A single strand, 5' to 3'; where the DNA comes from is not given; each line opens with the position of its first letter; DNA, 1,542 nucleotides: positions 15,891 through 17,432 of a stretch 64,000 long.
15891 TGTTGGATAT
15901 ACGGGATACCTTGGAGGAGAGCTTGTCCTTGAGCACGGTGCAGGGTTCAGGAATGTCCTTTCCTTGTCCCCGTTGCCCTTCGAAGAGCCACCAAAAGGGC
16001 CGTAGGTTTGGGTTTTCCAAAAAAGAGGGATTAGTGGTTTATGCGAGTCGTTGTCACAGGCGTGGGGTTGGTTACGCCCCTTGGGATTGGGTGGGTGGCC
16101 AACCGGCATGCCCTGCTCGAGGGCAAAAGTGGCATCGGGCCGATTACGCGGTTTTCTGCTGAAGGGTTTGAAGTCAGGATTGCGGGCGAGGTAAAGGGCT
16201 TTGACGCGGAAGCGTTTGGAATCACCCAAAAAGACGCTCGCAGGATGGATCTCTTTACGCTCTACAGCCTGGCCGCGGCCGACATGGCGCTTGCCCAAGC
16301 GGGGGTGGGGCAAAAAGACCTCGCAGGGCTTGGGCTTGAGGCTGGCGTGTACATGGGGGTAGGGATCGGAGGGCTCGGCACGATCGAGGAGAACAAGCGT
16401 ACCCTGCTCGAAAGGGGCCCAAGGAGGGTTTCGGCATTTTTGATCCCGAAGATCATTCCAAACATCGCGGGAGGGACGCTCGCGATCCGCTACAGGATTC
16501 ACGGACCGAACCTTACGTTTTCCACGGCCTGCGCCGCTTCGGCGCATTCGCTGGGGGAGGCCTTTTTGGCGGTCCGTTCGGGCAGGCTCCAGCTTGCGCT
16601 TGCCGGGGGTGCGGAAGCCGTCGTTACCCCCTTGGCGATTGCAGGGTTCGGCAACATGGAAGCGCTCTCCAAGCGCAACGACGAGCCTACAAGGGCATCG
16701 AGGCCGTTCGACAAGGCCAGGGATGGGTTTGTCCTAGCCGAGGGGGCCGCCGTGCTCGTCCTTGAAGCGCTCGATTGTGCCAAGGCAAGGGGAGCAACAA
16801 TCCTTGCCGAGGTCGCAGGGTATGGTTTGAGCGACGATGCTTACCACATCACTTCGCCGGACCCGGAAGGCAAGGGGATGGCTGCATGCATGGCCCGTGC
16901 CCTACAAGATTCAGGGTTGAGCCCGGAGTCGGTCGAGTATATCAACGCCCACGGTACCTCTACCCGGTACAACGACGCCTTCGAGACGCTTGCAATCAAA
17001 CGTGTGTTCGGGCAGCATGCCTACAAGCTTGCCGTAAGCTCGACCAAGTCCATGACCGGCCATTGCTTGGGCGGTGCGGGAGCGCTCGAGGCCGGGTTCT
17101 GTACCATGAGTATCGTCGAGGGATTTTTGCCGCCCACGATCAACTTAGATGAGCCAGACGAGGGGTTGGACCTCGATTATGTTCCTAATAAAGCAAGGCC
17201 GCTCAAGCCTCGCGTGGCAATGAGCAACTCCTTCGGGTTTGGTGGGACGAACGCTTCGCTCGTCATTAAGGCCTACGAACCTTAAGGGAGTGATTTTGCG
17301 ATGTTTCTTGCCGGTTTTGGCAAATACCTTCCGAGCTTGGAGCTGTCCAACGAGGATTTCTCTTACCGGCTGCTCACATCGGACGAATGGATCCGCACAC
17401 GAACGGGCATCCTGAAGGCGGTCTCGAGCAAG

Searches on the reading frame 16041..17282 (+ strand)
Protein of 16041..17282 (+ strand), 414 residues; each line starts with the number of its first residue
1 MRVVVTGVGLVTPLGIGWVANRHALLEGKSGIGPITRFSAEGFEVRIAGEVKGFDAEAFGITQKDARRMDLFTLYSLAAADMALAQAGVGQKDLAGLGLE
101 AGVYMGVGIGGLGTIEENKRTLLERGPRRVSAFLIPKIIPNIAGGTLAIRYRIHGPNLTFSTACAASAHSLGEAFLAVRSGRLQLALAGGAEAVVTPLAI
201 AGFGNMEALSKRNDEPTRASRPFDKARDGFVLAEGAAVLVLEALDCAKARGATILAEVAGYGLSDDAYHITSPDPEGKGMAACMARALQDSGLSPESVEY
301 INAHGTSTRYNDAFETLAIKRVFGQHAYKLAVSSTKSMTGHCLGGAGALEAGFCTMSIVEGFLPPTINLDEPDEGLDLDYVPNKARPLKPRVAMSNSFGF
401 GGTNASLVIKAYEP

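Call 3: search_protein_families(library=pfam, proteins=[window:16041-17282:+], max_evalue=0.01)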
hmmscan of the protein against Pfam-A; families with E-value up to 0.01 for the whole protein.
window:16041-17282:+ (414 aa): 3 families
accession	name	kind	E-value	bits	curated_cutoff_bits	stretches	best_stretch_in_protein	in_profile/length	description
PF00109.32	ketoacyl-synt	-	8.2e-55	186.6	20.8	1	2-245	3-250/252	Beta-ketoacyl synthase, N-terminal domain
PF02801.28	Ketoacyl-synt_C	-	6.2e-39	133.1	20.8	1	255-369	1-118/119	Beta-ketoacyl synthase, C-terminal domain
PF16197.11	KAsynt_C_assoc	-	0.00088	20.1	33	1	381-412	15-46/111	Ketoacyl-synthetase C-terminal extension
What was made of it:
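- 16041..17285 (+): fabF (beta-ketoacyl-ACP synthase II), intact, 414 aa. Pfam ketoacyl-synt plus Ketoacyl-synt_C (call 3).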

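Call 7: find_encoding_contigs(protein=window:16041-17282:+, flank=6000, max_places=10)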
Protein window:16041-17282:+ (414 aa): no gene with exactly this product is on record in the collection.

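Call 19: find_related_loci(query=window:16041-17282:+, collection=genome_contigs, flank=4000)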
Query window:16041-17282:+ (414 aa) in genome_contigs; peptide patterns used: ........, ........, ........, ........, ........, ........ (x = any residue, [..] = any of these).
599 stretches matched a pattern (row limit reached: there are more); 462 encode a relative of the query (tblastn E <= 1e-3); the best 80 are kept; 80 distinct loci.
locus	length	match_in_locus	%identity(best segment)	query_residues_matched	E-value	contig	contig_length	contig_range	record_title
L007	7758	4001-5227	54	2-413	3e-146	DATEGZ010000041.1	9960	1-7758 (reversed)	MAG TPA_asm: Vicinamibacterales bacterium isolate SMAG_U8798 k141_1604076, whole genome shotgun sequence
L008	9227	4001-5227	56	2-413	3e-147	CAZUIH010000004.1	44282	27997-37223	MAG TPA_asm: uncultured Desulfobacterales bacterium isolate binchicken_co64_116 genome assembly, contig: NODE_483_length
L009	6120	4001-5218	56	2-410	1e-145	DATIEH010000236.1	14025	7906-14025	MAG TPA_asm: Candidatus Binatia bacterium isolate SMAG_U16364 k141_1957242, whole genome shotgun sequence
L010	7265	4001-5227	53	2-413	2e-141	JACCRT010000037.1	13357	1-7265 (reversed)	MAG: Acidobacteria bacterium isolate MGR_bin29 SD2897-2912_k127_6695501, whole genome shotgun sequence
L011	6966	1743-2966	54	1-413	3e-139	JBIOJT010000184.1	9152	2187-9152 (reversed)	MAG: Candidatus Methylomirabilales bacterium isolate GcC5-40 k141_2404663_length_9152_cov_17.9623, whole genome shotgun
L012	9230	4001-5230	54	2-414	2e-138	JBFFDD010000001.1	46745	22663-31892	MAG: bacterium isolate Mix_mud13.2021.11.24 k141_3282252_length_46745_cov_8.9520, whole genome shotgun sequence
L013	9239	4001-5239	52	2-413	7e-138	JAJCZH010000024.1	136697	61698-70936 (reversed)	MAG: Deltaproteobacteria bacterium isolate OFTM366 OFTM366_23, whole genome shotgun sequence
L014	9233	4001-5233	54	2-413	3e-137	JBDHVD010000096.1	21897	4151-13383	MAG: Labilithrix sp. isolate AS-MESO-3CA.217 NODE_10215_length_21897_cov_3.925298, whole genome shotgun sequence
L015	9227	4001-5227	54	2-412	4e-137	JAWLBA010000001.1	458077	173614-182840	MAG: Verrucomicrobiia bacterium isolate ABC2.39 ABC2.39.fa-1, whole genome shotgun sequence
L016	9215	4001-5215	53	2-409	5e-136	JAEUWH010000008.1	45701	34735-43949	MAG: Bdellovibrionaceae bacterium isolate new MAG-402 k141_3823811, whole genome shotgun sequence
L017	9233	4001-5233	54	2-413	1e-134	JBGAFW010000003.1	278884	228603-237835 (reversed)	MAG: Labilithrix sp. isolate MAG_MBR_H125.011 MBRH125-11_opera_contig_290, whole genome shotgun sequence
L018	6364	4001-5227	55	2-413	8e-135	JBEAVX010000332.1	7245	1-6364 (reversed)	MAG: Pseudomonadota bacterium isolate NASQAN2011_262_B_bin.21 scaffold_667485, whole genome shotgun sequence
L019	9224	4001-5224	53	2-412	6e-135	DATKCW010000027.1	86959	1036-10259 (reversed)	MAG TPA_asm: Aridibacter sp. isolate SMAG_U14456 k141_630581, whole genome shotgun sequence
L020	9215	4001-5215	52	2-409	6e-134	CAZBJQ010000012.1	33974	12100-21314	MAG TPA_asm: uncultured Anaerolineaceae bacterium isolate binchicken_co376_247 genome assembly, contig: NODE_1019_length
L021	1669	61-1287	53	2-413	1e-144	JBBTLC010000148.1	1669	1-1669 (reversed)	MAG: Deltaproteobacteria bacterium isolate H32-bin127_2 H32_bin127_2_000000000148, whole genome shotgun sequence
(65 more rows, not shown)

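Call 46: search_protein_families(library=ncbifam, proteins=[window:16041-17282:+], max_evalue=0.001)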
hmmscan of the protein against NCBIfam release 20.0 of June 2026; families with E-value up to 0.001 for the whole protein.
window:16041-17282:+ (414 aa): 24 families
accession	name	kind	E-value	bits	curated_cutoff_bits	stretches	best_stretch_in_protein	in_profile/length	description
TIGR03150.1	fabF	equivalog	6.7e-174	578.3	493.75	1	2-410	2-407/407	beta-ketoacyl-ACP synthase II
NF005589.0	PRK07314.1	subfamily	7.8e-163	542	387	1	2-412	5-412/413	beta-ketoacyl-ACP synthase II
NF004970.0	PRK06333.1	subfamily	3.3e-143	477.6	525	1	2-413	5-423/424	beta-ketoacyl-ACP synthase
NF006274.0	PRK08439.1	equivalog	5e-132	440.5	621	1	2-410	3-404/406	beta-ketoacyl-ACP synthase II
NF006434.0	PRK08722.1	equivalog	6.2e-129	430.5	759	1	2-410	5-412/414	beta-ketoacyl-ACP synthase II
NF005076.0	PRK06501.1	equivalog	7.8e-99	331.4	629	1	3-411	13-422/425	beta-ketoacyl-ACP synthase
NF006587.0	PRK09116.1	equivalog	2.1e-93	313.3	470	1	2-411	3-406/408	beta-ketoacyl-ACP synthase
NF005935.0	PRK07967.1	equivalog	3.1e-89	299.7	630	1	2-413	3-405/406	beta-ketoacyl-ACP synthase I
NF005916.1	PRK07910.1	equivalog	1.6e-84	284.2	560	1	2-410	13-416/418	KasA/KasB family beta-ketoacyl-ACP synthase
NF006618.0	PRK09185.1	subfamily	1.1e-72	245.2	407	1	2-411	4-392/394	beta-ketoacyl-ACP synthase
NF004618.0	PRK05952.1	equivalog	1.9e-72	244.3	455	1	137-411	120-382/384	beta-ketoacyl-ACP synthase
NF005490.0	PRK07103.1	equivalog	1.5e-66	225.2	445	1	2-411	5-412/414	polyketide beta-ketoacyl:acyl carrier protein synthase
NF058662.1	cispenta_AmcF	equivalog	4.4e-59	200.4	325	1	151-410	116-368/369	cispentacin biosynthesis acyltransferase subunit AmcF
NF045894.1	PKS_plus_SDR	equivalog_domain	4.6e-51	173.7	1740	1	50-410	68-425/1515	type I polyketide synthase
NF040607.1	mycolic_Pks13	equivalog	3.9e-45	153.9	2100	1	50-414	166-528/1680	polyketide synthase Pks13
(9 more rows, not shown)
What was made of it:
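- On FabF / beta-ketoacyl-ACP synthase II (the upstream gene): 578.3 bits against 493.75 (call 46).
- Closest known: FabH / KAS III. Different: It scores about one third of the curated cut-offs (call 46).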
